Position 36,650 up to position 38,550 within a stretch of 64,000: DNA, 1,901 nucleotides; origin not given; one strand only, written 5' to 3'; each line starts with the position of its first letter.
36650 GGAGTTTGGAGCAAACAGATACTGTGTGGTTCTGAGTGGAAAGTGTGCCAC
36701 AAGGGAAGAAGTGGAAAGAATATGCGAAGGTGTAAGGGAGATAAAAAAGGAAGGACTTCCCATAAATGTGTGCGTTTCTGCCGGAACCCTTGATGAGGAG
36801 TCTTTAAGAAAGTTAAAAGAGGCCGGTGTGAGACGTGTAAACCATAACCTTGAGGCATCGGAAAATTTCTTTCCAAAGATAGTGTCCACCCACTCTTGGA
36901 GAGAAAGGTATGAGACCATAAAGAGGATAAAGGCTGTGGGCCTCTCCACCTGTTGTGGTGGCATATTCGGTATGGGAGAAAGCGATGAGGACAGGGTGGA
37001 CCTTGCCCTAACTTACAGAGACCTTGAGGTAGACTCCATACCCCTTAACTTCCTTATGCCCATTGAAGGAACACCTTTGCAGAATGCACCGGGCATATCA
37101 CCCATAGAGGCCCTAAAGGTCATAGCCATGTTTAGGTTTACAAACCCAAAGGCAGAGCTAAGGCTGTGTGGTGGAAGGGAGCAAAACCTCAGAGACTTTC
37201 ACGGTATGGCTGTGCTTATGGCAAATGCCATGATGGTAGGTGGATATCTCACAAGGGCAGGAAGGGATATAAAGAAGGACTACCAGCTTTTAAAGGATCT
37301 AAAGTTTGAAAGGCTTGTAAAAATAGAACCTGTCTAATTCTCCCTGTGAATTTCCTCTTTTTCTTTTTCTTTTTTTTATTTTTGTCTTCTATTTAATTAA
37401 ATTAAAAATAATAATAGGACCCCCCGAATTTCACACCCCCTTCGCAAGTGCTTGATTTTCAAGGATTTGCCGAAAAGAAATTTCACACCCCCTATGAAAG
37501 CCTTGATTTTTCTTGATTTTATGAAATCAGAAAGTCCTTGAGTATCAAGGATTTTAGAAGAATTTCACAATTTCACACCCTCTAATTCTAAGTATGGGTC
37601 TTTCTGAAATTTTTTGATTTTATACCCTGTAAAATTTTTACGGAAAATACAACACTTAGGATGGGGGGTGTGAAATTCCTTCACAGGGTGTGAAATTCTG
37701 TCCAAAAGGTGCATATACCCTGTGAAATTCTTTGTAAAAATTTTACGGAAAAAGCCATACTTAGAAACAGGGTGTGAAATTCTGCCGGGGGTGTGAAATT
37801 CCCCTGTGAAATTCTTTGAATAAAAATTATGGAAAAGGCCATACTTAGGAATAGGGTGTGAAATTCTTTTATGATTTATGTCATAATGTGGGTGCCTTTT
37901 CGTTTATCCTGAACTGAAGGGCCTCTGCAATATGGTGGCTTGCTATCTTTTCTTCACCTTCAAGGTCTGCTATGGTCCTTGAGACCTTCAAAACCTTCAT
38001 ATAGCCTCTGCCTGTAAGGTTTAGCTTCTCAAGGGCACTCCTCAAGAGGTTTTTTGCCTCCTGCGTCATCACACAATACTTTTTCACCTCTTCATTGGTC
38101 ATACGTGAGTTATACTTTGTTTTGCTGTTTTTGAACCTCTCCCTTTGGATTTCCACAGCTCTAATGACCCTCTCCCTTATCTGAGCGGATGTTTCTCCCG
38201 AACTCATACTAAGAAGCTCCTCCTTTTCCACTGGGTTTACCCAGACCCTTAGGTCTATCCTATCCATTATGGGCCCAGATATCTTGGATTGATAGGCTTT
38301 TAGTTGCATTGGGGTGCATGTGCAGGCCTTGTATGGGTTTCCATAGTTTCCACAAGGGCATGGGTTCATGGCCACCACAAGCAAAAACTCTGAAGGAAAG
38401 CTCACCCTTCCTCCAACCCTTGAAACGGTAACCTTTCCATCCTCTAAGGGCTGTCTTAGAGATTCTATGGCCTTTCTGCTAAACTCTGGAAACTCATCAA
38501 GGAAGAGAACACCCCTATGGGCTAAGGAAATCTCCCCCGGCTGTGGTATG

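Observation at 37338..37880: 543-bp non-coding iteron array with opposed repeat blocks and an AT-rich tract between convergent genes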

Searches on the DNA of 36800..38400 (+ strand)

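Call 6: search_rna_families(source=window, start=36800, end=38400, threshold=evalue, max_evalue=1)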
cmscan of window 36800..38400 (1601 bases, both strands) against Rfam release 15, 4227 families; matches with E-value up to 1: 7.
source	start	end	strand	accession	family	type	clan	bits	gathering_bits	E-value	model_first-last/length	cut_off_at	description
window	37568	37782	+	RF04205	MIR2606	Gene; miRNA;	-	27.7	139.7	0.16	1-165/165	no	MIR2606 microRNA precursor family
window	37569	37677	+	RF04134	MIR7504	Gene; miRNA;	-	25.9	83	0.078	1-124/124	no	MIR7504 microRNA precursor family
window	37556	37683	-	RF04134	MIR7504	Gene; miRNA;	-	25.2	83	0.11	1-124/124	no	MIR7504 microRNA precursor family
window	37568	37679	-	RF04157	MIR9486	Gene; miRNA;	-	24.8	100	0.031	1-119/119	no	MIR9486 microRNA precursor family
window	37570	37678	+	RF04127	MIR8007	Gene; miRNA;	-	23.8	195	0.071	1-226/226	no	MIR8007 microRNA precursor family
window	37569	37677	+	RF03933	MIR6445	Gene; miRNA;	-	23.6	100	0.082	1-117/117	no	MIR6445 microRNA precursor family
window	38040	38099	-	RF01145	sR14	Gene; snRNA; snoRNA; CD-box;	-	14.9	38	0.45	1-54/54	no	Small nucleolar RNA sR14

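Call 88: search_dna_similar(query=window:37338-37880:+, collection=plasmids, mode=distant, max_rows=8)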
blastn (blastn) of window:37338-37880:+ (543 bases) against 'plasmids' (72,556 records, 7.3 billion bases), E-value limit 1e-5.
No match.

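Call 89: search_dna_similar(query=window:37338-37880:+, collection=phages, mode=distant, max_rows=8)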
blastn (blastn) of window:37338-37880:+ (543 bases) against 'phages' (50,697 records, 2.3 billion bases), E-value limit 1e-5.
No match.
